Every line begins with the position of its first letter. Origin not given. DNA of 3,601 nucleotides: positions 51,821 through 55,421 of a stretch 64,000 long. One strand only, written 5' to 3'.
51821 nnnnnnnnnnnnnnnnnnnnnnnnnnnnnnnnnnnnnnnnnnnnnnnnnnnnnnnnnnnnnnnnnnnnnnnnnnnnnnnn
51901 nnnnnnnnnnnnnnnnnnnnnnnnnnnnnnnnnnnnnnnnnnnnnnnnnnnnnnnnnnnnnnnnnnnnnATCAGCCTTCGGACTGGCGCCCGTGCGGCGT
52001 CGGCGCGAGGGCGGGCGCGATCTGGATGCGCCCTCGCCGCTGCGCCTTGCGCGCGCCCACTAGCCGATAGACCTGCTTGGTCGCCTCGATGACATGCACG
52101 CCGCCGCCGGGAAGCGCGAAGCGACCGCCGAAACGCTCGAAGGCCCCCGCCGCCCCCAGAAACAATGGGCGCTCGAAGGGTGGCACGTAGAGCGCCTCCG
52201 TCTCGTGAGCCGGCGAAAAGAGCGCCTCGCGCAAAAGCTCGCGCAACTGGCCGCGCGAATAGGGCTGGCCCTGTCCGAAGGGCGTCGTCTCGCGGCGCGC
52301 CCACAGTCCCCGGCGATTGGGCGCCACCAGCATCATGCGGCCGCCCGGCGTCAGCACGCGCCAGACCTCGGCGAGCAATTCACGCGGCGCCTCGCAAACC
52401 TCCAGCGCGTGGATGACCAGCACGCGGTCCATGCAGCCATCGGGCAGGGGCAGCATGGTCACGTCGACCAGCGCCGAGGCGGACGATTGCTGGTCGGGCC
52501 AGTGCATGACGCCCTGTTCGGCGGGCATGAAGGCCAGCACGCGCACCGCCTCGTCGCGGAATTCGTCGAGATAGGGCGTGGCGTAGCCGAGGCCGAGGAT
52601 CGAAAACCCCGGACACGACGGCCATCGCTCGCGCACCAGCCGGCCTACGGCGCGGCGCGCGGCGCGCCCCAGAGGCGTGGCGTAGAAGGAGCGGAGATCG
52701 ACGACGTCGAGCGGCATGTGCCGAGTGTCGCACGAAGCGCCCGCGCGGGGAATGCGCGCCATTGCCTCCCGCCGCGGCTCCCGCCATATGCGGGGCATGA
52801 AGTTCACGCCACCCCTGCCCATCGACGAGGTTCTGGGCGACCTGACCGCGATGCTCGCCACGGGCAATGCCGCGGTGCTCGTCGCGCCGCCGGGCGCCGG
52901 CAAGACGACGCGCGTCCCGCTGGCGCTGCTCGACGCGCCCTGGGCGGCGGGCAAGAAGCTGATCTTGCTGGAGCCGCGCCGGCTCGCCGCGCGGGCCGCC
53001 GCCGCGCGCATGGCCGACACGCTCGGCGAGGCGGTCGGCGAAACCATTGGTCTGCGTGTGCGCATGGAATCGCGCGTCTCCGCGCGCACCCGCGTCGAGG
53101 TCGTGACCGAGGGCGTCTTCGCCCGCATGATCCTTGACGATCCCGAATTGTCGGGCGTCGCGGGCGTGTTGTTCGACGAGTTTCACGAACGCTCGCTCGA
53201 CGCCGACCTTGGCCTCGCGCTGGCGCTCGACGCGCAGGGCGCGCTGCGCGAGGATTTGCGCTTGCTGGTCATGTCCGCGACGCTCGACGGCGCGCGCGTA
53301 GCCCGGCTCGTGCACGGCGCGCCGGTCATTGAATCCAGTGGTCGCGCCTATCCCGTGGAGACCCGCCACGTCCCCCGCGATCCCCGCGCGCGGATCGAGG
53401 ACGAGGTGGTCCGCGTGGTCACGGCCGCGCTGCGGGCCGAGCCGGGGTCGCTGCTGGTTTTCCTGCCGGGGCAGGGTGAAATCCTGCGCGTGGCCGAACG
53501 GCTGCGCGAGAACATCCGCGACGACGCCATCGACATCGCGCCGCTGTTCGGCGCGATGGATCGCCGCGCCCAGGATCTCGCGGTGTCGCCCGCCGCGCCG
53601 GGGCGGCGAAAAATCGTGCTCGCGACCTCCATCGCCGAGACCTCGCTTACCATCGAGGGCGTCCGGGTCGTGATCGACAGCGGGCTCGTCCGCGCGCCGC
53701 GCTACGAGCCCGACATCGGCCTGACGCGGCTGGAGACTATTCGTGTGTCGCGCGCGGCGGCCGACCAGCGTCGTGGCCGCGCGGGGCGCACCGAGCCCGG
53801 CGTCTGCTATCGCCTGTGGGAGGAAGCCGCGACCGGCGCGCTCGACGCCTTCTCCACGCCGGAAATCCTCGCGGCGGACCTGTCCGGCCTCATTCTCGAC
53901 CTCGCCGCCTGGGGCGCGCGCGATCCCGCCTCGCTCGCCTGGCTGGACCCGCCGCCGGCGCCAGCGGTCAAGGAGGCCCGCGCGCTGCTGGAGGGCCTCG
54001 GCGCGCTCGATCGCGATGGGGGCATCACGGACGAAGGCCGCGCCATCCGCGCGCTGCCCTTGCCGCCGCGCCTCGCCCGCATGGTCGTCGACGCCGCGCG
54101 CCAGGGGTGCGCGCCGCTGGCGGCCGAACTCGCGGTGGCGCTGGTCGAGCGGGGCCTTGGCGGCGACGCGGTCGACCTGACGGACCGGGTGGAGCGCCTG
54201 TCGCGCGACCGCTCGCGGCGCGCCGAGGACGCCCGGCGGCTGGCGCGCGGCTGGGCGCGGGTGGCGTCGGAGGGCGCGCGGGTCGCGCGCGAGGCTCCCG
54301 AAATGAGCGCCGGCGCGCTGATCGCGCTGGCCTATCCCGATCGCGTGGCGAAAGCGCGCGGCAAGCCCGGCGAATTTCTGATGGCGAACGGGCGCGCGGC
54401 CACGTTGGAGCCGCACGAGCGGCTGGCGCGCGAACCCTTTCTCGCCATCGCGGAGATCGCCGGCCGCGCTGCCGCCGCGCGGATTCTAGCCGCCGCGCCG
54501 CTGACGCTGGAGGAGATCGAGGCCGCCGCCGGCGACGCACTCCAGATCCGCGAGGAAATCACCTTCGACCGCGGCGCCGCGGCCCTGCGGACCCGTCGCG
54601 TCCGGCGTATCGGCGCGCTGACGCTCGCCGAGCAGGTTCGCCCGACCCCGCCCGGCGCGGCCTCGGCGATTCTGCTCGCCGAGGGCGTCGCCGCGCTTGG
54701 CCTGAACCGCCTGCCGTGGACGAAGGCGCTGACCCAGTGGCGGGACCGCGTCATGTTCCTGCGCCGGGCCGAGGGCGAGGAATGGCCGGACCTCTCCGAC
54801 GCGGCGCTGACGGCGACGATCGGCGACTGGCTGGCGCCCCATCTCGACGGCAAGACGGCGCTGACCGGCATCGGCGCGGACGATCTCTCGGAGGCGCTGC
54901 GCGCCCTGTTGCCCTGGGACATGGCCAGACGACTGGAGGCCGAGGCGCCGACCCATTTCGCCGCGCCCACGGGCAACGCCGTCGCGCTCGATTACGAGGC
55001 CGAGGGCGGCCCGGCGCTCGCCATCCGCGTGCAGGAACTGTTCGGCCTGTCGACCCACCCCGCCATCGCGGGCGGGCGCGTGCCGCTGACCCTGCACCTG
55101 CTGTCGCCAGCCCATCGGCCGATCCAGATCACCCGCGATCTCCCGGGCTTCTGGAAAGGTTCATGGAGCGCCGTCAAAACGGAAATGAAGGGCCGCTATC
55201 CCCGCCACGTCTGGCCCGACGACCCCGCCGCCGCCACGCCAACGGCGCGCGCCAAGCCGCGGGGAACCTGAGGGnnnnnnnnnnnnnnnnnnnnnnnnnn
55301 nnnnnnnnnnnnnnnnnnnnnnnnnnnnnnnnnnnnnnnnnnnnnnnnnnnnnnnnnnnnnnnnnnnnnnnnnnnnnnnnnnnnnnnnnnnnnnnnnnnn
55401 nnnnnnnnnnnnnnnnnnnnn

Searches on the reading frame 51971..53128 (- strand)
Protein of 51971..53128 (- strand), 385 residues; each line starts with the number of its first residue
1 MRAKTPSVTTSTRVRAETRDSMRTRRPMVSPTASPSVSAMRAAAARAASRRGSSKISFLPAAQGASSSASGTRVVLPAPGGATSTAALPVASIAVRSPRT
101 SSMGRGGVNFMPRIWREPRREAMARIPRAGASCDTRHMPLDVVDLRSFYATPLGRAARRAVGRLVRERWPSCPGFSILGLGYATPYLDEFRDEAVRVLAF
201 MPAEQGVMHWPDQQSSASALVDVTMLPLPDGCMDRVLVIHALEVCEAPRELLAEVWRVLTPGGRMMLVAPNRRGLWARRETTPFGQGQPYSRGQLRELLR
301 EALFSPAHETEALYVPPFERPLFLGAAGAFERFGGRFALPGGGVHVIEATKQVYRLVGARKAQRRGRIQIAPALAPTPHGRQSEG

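Call 57: search_protein_families(library=pfam, proteins=[window:51971-53128:-])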
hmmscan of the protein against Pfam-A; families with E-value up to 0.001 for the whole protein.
window:51971-53128:- (385 aa): 2 families
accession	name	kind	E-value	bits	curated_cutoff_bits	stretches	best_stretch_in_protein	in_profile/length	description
PF08241.18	Methyltransf_11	-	5.9e-10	40.1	21.2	1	195-266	19-94/95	Methyltransferase domain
PF13649.12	Methyltransf_25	-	0.00021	22.4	27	1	221-263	53-97/97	Methyltransferase domain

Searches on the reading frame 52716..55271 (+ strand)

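Call 57: search_protein_families(library=pfam, proteins=[window:52716-55271:+])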
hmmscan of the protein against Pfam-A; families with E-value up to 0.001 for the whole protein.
window:52716-55271:+ (851 aa): 3 families
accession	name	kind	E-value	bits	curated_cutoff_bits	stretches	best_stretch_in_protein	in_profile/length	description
PF08482.15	HrpB_C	-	1.1e-50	171.8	25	1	705-837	1-133/133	ATP-dependent helicase C-terminal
PF00271.37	Helicase_C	-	2.1e-10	41.3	23.5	1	239-359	11-109/110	Helicase conserved C-terminal domain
PF00270.35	DEAD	-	1.6e-07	31.7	26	1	48-195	12-164/167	DEAD/DEAH box helicase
